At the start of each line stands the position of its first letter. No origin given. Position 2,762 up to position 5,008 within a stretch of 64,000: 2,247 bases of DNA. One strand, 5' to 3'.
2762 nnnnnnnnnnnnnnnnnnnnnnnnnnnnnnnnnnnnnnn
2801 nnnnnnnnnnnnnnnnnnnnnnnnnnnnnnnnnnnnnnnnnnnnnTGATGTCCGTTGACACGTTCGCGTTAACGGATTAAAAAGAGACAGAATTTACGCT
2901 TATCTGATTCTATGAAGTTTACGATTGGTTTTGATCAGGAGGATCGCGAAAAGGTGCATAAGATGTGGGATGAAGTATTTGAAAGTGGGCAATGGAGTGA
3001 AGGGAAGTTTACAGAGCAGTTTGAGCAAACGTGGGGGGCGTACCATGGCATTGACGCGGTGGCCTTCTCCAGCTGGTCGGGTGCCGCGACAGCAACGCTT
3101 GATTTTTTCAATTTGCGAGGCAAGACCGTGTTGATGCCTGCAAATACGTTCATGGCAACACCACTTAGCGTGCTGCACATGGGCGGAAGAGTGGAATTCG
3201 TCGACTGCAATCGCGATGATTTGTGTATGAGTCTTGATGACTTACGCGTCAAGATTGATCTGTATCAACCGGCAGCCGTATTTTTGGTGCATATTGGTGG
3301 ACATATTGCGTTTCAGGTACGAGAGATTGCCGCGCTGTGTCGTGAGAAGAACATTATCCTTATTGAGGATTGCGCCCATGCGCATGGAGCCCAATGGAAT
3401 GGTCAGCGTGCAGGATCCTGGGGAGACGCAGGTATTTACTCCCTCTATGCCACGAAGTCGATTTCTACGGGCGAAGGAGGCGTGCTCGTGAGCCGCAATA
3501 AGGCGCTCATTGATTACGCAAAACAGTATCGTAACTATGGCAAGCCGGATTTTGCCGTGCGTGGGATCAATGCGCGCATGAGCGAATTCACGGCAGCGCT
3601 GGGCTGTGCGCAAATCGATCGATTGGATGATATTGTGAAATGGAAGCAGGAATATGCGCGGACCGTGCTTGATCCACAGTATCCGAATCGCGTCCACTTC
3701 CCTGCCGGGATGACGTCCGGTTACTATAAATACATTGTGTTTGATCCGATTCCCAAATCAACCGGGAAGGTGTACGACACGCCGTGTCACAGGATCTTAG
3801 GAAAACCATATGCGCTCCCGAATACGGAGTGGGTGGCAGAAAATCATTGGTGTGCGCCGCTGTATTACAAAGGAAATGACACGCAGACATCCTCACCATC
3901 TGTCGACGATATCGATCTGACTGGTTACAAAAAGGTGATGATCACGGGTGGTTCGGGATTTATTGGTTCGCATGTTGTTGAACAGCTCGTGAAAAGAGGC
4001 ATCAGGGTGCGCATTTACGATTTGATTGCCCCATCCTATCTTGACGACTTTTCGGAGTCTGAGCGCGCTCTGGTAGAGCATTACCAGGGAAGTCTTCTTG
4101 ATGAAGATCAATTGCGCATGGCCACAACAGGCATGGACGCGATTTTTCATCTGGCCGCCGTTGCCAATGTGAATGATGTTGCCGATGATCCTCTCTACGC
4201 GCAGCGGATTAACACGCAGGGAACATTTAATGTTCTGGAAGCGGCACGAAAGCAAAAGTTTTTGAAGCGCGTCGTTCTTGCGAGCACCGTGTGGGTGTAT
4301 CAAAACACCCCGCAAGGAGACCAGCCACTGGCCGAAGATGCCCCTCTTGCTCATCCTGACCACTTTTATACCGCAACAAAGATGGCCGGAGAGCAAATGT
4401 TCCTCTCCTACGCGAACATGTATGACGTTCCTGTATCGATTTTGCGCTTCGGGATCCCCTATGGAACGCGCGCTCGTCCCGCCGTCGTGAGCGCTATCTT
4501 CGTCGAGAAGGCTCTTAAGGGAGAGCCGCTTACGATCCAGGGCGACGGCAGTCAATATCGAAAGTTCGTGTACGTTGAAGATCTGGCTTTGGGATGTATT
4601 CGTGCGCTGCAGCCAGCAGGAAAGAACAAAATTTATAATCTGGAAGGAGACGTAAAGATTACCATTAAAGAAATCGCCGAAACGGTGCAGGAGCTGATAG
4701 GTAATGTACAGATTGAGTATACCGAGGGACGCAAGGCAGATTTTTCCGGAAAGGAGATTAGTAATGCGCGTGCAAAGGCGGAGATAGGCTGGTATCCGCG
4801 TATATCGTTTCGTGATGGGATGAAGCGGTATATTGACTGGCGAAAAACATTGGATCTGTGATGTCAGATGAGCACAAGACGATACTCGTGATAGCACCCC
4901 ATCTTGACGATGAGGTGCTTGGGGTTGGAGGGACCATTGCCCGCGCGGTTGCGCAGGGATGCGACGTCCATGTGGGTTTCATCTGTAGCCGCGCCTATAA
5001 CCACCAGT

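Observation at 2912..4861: Aminotransferase-dehydratase/epimerase fusion (DegT + SDR) in reverse pathway order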

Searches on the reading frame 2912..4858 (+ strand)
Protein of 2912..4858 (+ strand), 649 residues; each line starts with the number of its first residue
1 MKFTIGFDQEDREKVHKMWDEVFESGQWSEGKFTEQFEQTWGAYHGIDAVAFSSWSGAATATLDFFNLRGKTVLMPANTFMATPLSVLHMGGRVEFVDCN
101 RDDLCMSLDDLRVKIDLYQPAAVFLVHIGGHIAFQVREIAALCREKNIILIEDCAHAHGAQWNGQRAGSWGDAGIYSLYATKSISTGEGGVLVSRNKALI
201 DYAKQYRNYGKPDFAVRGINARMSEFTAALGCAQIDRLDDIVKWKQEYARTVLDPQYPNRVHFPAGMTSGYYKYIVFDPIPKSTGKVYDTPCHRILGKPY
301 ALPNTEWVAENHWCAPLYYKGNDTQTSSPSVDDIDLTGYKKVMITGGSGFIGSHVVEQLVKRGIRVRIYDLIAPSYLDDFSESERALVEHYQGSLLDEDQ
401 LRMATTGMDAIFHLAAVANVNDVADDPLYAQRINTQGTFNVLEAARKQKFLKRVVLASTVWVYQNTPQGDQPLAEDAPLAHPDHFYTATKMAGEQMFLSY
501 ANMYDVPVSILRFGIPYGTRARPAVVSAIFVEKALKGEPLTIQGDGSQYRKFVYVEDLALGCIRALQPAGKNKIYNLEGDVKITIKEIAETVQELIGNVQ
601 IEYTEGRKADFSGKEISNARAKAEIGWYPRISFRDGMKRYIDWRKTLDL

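Call 3: search_protein_families(library=pfam, proteins=[window:2912-4858:+], max_evalue=0.001)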
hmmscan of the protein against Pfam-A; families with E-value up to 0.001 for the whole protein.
window:2912-4858:+ (649 aa): 9 families
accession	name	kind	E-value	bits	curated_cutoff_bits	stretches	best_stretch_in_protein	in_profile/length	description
PF01041.23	DegT_DnrJ_EryC1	-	1.5e-60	205.8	19.8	1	12-251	4-250/360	DegT/DnrJ/EryC1/StrS aminotransferase family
PF01370.27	Epimerase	-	8.6e-47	160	20.9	1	342-577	1-239/240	NAD dependent epimerase/dehydratase family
PF16363.11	GDP_Man_Dehyd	-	1e-37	130.8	27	1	343-639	1-331/332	GDP-mannose 4,6 dehydratase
PF01073.25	3Beta_HSD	-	1.6e-24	86.8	22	1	344-567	2-230/280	3-beta hydroxysteroid dehydrogenase/isomerase family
PF07993.18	NAD_binding_4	-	5.9e-18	65.4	20.1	1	396-515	77-206/258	Male sterility protein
PF04321.23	RmlD_sub_bind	-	4.1e-16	59.3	27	1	341-596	2-231/287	RmlD substrate binding domain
PF02719.21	Polysacc_synt_2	-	2.6e-15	56.8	20.2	1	342-459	1-128/293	Polysaccharide biosynthesis protein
PF13460.12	NAD_binding_10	-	2.7e-11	44.1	27.2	1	346-475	1-114/184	NAD(P)H-binding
PF05368.20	NmrA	-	0.0003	20.9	27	1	340-419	3-79/298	NmrA-like family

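Call 4: search_protein_families(library=ncbifam, proteins=[window:2912-4858:+], max_evalue=0.001)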
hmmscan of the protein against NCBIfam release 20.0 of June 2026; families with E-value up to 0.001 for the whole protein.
window:2912-4858:+ (649 aa): 37 families (the best 25 are shown)
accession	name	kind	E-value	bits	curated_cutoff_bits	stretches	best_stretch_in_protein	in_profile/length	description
TIGR01181.1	dTDP_gluc_dehyt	equivalog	7.2e-42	143.6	365.1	1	341-644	1-311/321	dTDP-glucose 4,6-dehydratase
TIGR03588.1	PseC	equivalog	1.6e-39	135.9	423.5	1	9-251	11-271/380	UDP-4-amino-4,6-dideoxy-N-acetyl-beta-L-altrosamine transaminase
TIGR04180.1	EDH_00030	hypoth_equivalog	2.1e-37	128.8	475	1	342-607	1-268/297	NAD-dependent 4,6-dehydratase LegB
TIGR01179.1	galE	equivalog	2.4e-37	128.5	262.3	1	341-646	1-327/332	UDP-glucose 4-epimerase GalE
TIGR04181.1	NHT_00031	hypoth_equivalog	7.7e-37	127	420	1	9-250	10-270/359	LegC family aminotransferase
TIGR04427.1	PLP_DesI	equivalog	3.9e-29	101.9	650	1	10-247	29-268/390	dTDP-4-dehydro-6-deoxyglucose aminotransferase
TIGR03466.1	HpnA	hypoth_equivalog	3.9e-26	91.7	367.65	1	341-599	2-249/327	hopanoid-associated sugar epimerase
NF008687.0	PRK11706.1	equivalog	3.2e-25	88.7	375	1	29-210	28-209/375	dTDP-4-amino-4,6-dideoxygalactose transaminase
NF011936.0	PRK15407.1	equivalog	2.4e-22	79.3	423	1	27-212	60-253/440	lipopolysaccharide biosynthesis protein RfbH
NF007582.0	PRK10217.1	equivalog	3.1e-22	79.1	698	1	340-644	2-331/355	dTDP-glucose 4,6-dehydratase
NF008658.2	PRK11658.1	equivalog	1.7e-21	76.3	631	1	20-209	21-209/379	UDP-4-amino-4-deoxy-L-arabinose aminotransferase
NF007490.0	PRK10084.1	subfamily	4.6e-21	75.2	649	1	341-644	2-334/361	dTDP-glucose 4,6-dehydratase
NF042422.1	oxyalk_red_OleD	equivalog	4.9e-21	75.4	580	1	341-566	2-215/329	2-alkyl-3-oxoalkanoate reductase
TIGR02622.1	CDP_4_6_dhtase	equivalog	5.1e-20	71.9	278.45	1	340-504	5-172/352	CDP-glucose 4,6-dehydratase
NF007956.0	PRK10675.1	subfamily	1.1e-19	70.8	394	1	341-519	2-183/338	UDP-glucose 4-epimerase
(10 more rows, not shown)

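Call 5: find_homologous_proteins(query=window:2912-4858:+, max_evalue=1e-10)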
Query window:2912-4858:+ (649 aa): 3072 proteins with E <= 1e-10 among 8000 candidates; the best 120 are listed.
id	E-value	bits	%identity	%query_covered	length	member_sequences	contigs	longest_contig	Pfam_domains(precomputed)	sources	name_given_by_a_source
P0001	0.0e+0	1516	100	100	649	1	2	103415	PF04321.24,PF16363.12,PF02719.22,PF01073.26,PF07993.19,PF13460.13,PF01041.24,PF01370.28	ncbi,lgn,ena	-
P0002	0.0e+0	1094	70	100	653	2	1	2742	PF04321.24,PF16363.12,PF02719.22,PF01073.26,PF07993.19,PF13460.13,PF01041.24,PF01370.28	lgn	-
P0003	0.0e+0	1020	66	99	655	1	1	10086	PF04321.24,PF16363.12,PF02719.22,PF01073.26,PF07993.19,PF13460.13,PF01041.24,PF01370.28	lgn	-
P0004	3.8e-287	972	62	99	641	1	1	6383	PF04321.24,PF16363.12,PF02719.22,PF05368.20,PF01073.26,PF07993.19,PF13460.13,PF01041.24,PF01370.28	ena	-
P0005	8.0e-268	908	60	100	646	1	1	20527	PF04321.24,PF16363.12,PF02719.22,PF05368.20,PF01073.26,PF07993.19,PF13460.13,PF01041.24,PF01370.28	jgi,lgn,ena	-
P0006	9.3e-193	660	48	99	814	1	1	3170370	PF04321.24,PF16363.12,PF02719.22,PF01073.26,PF07993.19,PF13460.13,PF01041.24,PF01370.28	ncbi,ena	-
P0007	1.3e-190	653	49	99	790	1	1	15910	PF04321.24,PF16363.12,PF02719.22,PF01073.26,PF07993.19,PF13460.13,PF01041.24,PF01370.28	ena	-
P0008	1.8e-190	653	55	82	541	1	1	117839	PF04321.24,PF16363.12,PF02719.22,PF01073.26,PF07993.19,PF13460.13,PF01041.24,PF01370.28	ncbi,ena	-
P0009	1.7e-185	636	47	99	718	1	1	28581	PF04321.24,PF16363.12,PF02719.22,PF01073.26,PF07993.19,PF13460.13,PF01041.24,PF01370.28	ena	-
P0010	8.2e-178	611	48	97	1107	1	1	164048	PF04321.24,PF16363.12,PF02719.22,PF01073.26,PF07993.19,PF13460.13,PF06925.18,PF01041.24,PF01370.28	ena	-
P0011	3.0e-175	602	48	93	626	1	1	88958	PF04321.24,PF16363.12,PF02719.22,PF01073.26,PF07993.19,PF13460.13,PF01041.24,PF01370.28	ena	-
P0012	7.9e-156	538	50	84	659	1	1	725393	PF04321.24,PF16363.12,PF02719.22,PF01073.26,PF07993.19,PF13460.13,PF01041.24,PF01370.28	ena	-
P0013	4.1e-152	526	51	78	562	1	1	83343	PF04321.24,PF16363.12,PF02719.22,PF01073.26,PF07993.19,PF13460.13,PF01041.24,PF01370.28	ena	-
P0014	2.9e-149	517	52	74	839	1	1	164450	PF04321.24,PF16363.12,PF02719.22,PF01073.26,PF07993.19,PF13460.13,PF06925.18,PF01041.24,PF01370.28,PF13692.13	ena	-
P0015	1.4e-143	498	64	49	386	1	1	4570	PF01041.24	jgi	jgi:perosamine synthetase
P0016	8.7e-143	495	62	51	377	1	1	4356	PF01041.24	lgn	-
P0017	1.4e-141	491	62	49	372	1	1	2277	PF01041.24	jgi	jgi:hypothetical protein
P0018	3.2e-141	490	63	49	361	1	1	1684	PF01041.24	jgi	jgi:perosamine synthetase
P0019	5.8e-141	489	62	49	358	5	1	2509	PF01041.24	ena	-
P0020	7.2e-141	489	61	51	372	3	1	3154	PF01041.24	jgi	jgi:perosamine synthetase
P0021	2.7e-140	487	61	49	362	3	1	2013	PF01041.24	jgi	jgi:perosamine synthetase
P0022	3.4e-140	487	62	49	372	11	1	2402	PF01041.24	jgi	jgi:dTDP-4-amino-4,6-dideoxygalactose transaminase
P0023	5.1e-140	486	60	51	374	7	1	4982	PF01041.24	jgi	jgi:perosamine synthetase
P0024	9.8e-140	485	63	49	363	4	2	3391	PF01041.24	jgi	jgi:hypothetical protein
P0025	1.0e-139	485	62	49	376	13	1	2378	PF01041.24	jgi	jgi:perosamine synthetase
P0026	1.3e-139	485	59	50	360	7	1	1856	PF01041.24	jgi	jgi:perosamine synthetase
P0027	1.6e-139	484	60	49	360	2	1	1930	PF01041.24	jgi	jgi:dTDP-4-amino-4,6-dideoxygalactose transaminase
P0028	2.1e-139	484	62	49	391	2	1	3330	PF01041.24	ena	-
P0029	3.2e-139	483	60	49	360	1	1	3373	PF01041.24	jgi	jgi:perosamine synthetase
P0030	4.5e-139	483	62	49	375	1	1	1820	PF01041.24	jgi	jgi:dTDP-4-amino-4,6-dideoxygalactose transaminase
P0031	5.7e-139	483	62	49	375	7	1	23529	PF01041.24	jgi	jgi:dTDP-4-amino-4,6-dideoxygalactose transaminase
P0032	9.0e-139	482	60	49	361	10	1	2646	PF01041.24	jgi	jgi:dTDP-4-amino-4,6-dideoxygalactose transaminase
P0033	1.4e-138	481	62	49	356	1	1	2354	PF01041.24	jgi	jgi:perosamine synthetase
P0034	1.9e-138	481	61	51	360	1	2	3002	PF01041.24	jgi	jgi:perosamine synthetase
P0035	2.5e-138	480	61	49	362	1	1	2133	PF01041.24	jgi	jgi:perosamine synthetase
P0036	3.3e-138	480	62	49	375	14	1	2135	PF01041.24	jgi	jgi:perosamine synthetase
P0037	3.9e-138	480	60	49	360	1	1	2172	PF01041.24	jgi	jgi:dTDP-4-amino-4,6-dideoxygalactose transaminase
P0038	4.9e-138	479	60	51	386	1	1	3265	PF01041.24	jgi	jgi:perosamine synthetase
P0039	5.0e-138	479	59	49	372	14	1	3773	PF01041.24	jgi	jgi:perosamine synthetase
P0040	5.5e-138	479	60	50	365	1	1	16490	PF01041.24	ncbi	-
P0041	5.9e-138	479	60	49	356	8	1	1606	PF01041.24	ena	-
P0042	7.2e-138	479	58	54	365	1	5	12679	PF01041.24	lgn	-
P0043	7.5e-138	479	59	51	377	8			PF01041.24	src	-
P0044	7.8e-138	479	60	51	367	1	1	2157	PF01041.24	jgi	jgi:perosamine synthetase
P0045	8.1e-138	479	61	49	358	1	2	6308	PF01041.24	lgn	-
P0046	1.5e-137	478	58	50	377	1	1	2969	PF01041.24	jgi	jgi:perosamine synthetase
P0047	1.7e-137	478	61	49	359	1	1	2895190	PF01041.24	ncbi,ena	-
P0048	1.8e-137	478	60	49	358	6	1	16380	PF01041.24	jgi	jgi:perosamine synthetase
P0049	2.1e-137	477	60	49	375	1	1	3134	PF01041.24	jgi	jgi:dTDP-4-amino-4,6-dideoxygalactose transaminase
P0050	2.5e-137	477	60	49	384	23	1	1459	PF01041.24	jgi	jgi:perosamine synthetase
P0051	4.3e-137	476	61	50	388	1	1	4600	PF01041.24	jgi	jgi:perosamine synthetase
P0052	5.7e-137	476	60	49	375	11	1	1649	PF01041.24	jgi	jgi:dTDP-4-amino-4,6-dideoxygalactose transaminase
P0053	8.0e-137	475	61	49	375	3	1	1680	PF01041.24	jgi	jgi:perosamine synthetase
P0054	1.3e-136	475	60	49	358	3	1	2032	PF01041.24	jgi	jgi:perosamine synthetase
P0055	1.6e-136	475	59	50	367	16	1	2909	PF00155.28,PF01041.24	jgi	jgi:perosamine synthetase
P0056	1.9e-136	474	60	51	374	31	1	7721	PF01041.24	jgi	jgi:perosamine synthetase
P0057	2.0e-136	474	60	49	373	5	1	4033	PF01041.24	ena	-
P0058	2.2e-136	474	62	50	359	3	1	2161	PF01041.24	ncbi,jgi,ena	jgi:dTDP-4-amino-4,6-dideoxygalactose transaminase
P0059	4.7e-136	473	61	49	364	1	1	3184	PF01041.24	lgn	-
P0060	5.0e-136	473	60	49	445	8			PF01041.24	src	-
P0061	5.4e-136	473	59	51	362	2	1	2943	PF01041.24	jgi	jgi:perosamine synthetase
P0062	5.6e-136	473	61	49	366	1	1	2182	PF01041.24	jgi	jgi:hypothetical protein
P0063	5.6e-136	473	57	53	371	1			PF01041.24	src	-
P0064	7.3e-136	472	60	49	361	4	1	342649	PF01041.24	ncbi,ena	-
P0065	1.4e-135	471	57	52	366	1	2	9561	PF01041.24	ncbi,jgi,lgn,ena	-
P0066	1.6e-135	471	60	50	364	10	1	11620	PF01041.24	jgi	jgi:perosamine synthetase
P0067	2.4e-135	471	58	51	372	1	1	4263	PF01041.24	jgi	jgi:perosamine synthetase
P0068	3.0e-135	470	59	51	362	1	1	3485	PF01041.24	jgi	jgi:dTDP-4-amino-4,6-dideoxygalactose transaminase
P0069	3.4e-135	470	60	49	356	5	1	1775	PF01041.24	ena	-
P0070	3.7e-135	470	55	54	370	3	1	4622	PF01041.24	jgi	jgi:perosamine synthetase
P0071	3.8e-135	470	60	49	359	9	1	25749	PF01041.24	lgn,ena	-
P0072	4.1e-135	470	59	52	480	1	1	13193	PF01041.24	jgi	jgi:perosamine synthetase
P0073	4.7e-135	470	61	49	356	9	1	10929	PF01041.24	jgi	jgi:dTDP-4-amino-4,6-dideoxygalactose transaminase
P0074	9.6e-135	469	44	84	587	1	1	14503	PF16363.12,PF01041.24,PF01370.28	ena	-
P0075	1.2e-134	468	59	49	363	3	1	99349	PF01041.24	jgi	jgi:dTDP-4-amino-4,6-dideoxygalactose transaminase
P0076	1.4e-134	468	60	50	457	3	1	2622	PF01041.24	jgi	jgi:perosamine synthetase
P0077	1.6e-134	468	62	49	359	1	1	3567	PF01041.24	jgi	jgi:perosamine synthetase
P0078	2.4e-134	467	60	49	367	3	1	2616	PF01041.24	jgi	jgi:dTDP-4-amino-4,6-dideoxygalactose transaminase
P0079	2.6e-134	467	62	49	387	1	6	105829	PF01041.24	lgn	-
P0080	3.6e-134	467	60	49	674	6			PF01041.24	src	-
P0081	4.0e-134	467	61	49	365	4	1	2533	PF01041.24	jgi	-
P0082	4.2e-134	466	60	49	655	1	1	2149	PF01041.24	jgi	jgi:dTDP-4-amino-4,6-dideoxygalactose transaminase/D-serine deaminase-like pyridoxal phosphate-depen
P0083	4.8e-134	466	59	49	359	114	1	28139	PF01041.24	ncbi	-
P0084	5.7e-134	466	58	51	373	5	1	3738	PF01041.24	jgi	jgi:perosamine synthetase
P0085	5.7e-134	466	59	49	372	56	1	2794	PF01041.24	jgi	jgi:perosamine synthetase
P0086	6.4e-134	466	60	51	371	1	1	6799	PF01041.24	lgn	-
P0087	7.2e-134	466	60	49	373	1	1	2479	PF01041.24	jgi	jgi:perosamine synthetase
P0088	7.8e-134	466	60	49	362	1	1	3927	PF01041.24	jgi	jgi:perosamine synthetase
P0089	9.6e-134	465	61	49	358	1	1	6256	PF01041.24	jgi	jgi:perosamine synthetase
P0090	1.1e-133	465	59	50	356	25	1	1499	PF01041.24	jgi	jgi:perosamine synthetase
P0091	1.1e-133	465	59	50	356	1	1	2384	PF01041.24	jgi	jgi:perosamine synthetase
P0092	1.1e-133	465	61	49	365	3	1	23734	PF01041.24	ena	-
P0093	1.1e-133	465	60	49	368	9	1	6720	PF01041.24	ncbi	-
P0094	1.9e-133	464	60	49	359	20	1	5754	PF01041.24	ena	-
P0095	2.3e-133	464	61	50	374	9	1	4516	PF01041.24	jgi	jgi:perosamine synthetase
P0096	2.9e-133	464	60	49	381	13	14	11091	PF01041.24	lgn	-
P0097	6.5e-133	463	59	50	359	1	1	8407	PF01041.24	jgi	jgi:perosamine synthetase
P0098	8.5e-133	462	59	49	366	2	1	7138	PF01041.24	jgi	-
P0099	1.0e-132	462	62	49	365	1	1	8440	PF01041.24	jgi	jgi:dTDP-4-amino-4,6-dideoxygalactose transaminase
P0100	1.1e-132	462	59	50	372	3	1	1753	PF01041.24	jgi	jgi:perosamine synthetase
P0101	1.5e-132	461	49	46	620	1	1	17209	PF04321.24,PF16363.12,PF02719.22,PF05368.20,PF01073.26,PF07993.19,PF13460.13,PF01041.24,PF01370.28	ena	-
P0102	1.8e-132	461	59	51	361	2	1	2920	PF01041.24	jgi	jgi:perosamine synthetase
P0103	2.1e-132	461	58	50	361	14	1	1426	PF01041.24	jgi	jgi:dTDP-4-amino-4,6-dideoxygalactose transaminase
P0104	4.8e-132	460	57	52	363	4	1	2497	PF01041.24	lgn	-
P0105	4.9e-132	460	60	49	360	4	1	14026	PF01041.24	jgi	jgi:perosamine synthetase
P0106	5.9e-132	459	58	49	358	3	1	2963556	PF01041.24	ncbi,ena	-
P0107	6.4e-132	459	61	49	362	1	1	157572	PF01041.24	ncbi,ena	-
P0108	6.6e-132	459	59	49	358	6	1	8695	PF01041.24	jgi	jgi:perosamine synthetase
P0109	7.4e-132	459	60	49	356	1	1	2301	PF01041.24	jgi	jgi:dTDP-4-amino-4,6-dideoxygalactose transaminase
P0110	9.0e-132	459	60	49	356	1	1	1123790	PF01041.24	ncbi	-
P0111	9.2e-132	459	58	50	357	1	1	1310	PF01041.24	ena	-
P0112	9.2e-132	459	58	50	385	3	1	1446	PF01041.24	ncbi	-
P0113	1.4e-131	458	59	49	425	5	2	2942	PF01041.24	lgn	-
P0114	1.4e-131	458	60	49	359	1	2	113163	PF01041.24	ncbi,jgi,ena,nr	ncbi:MAG TPA: DegT/DnrJ/EryC1/StrS family aminotransferase [Solirubrobacteraceae bacterium]|nr:DegT/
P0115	1.8e-131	458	60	49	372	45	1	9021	PF01041.24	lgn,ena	-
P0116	1.8e-131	458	60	49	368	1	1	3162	PF01041.24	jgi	jgi:perosamine synthetase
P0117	1.9e-131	458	58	51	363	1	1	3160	PF01041.24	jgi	jgi:hypothetical protein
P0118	2.1e-131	458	59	49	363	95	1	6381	PF01041.24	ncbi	ncbi:MAG: DegT/DnrJ/EryC1/StrS family aminotransferase [Solirubrobacterales bacterium]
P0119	2.4e-131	457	59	49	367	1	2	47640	PF01041.24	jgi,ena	-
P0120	2.8e-131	457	59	50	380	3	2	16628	PF01041.24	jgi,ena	jgi:perosamine synthetase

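Call 8: find_encoding_contigs(protein=P0001, flank=10000, max_places=4)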
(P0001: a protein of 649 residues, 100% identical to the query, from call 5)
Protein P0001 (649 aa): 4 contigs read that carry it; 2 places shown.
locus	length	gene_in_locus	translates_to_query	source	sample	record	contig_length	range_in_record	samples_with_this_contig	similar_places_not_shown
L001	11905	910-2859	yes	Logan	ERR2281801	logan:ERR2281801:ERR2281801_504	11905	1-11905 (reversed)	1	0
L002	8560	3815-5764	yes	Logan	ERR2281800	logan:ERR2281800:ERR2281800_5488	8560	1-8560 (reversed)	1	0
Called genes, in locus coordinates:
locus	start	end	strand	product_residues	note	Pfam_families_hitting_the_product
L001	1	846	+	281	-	?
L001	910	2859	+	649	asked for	PF01041:DegT_DnrJ_EryC1, PF01073:3Beta_HSD, PF01370:Epimerase, PF02719:Polysacc_synt_2, PF04321:RmlD_sub_bind, PF07993:NAD_binding_4, PF16363:GDP_Man_Dehyd, PF13460:NAD_binding_10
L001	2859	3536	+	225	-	PF02585:PIG-L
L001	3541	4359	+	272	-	PF00551:Formyl_trans_N, PF02911:Formyl_trans_C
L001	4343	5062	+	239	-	PF13641:Glyco_tranf_2_3 (weak), PF00535:Glycos_transf_2, PF10111:Glyco_tranf_2_2 (faint)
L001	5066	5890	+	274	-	PF03102:NeuB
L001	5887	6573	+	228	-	PF02348:CTP_transf_3, PF12804:NTP_transf_3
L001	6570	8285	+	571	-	PF00664:ABC_membrane (weak), PF00005:ABC_tran, PF13304:AAA_21 (faint), PF02463:SMC_N (weak)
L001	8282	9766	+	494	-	-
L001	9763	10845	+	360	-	-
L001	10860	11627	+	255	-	PF13489:Methyltransf_23, PF02353:CMAS, PF13847:Methyltransf_31, PF08241:Methyltransf_11, PF08242:Methyltransf_12, PF13649:Methyltransf_25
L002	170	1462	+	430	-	PF01210:NAD_Gly3P_dh_N (faint), PF02558:ApbA (weak), PF02737:3HCDH_N (faint), PF03446:NAD_binding_2 (faint), PF03721:UDPG_MGDP_dh_N, PF03807:F420_oxidored (faint), PF00984:UDPG_MGDP_dh, PF03720:UDPG_MGDP_dh_C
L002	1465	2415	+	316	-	PF01073:3Beta_HSD, PF01370:Epimerase, PF02719:Polysacc_synt_2, PF04321:RmlD_sub_bind, PF05368:NmrA, PF13460:NAD_binding_10, PF16363:GDP_Man_Dehyd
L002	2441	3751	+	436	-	PF03446:NAD_binding_2, PF03721:UDPG_MGDP_dh_N, PF00984:UDPG_MGDP_dh, PF03720:UDPG_MGDP_dh_C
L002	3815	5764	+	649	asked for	PF01041:DegT_DnrJ_EryC1, PF01073:3Beta_HSD, PF01370:Epimerase, PF02719:Polysacc_synt_2, PF04321:RmlD_sub_bind, PF07993:NAD_binding_4, PF16363:GDP_Man_Dehyd, PF13460:NAD_binding_10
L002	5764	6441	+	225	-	PF02585:PIG-L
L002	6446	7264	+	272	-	PF00551:Formyl_trans_N, PF02911:Formyl_trans_C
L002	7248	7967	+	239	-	PF13641:Glyco_tranf_2_3 (weak), PF00535:Glycos_transf_2, PF10111:Glyco_tranf_2_2 (faint)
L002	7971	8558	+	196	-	?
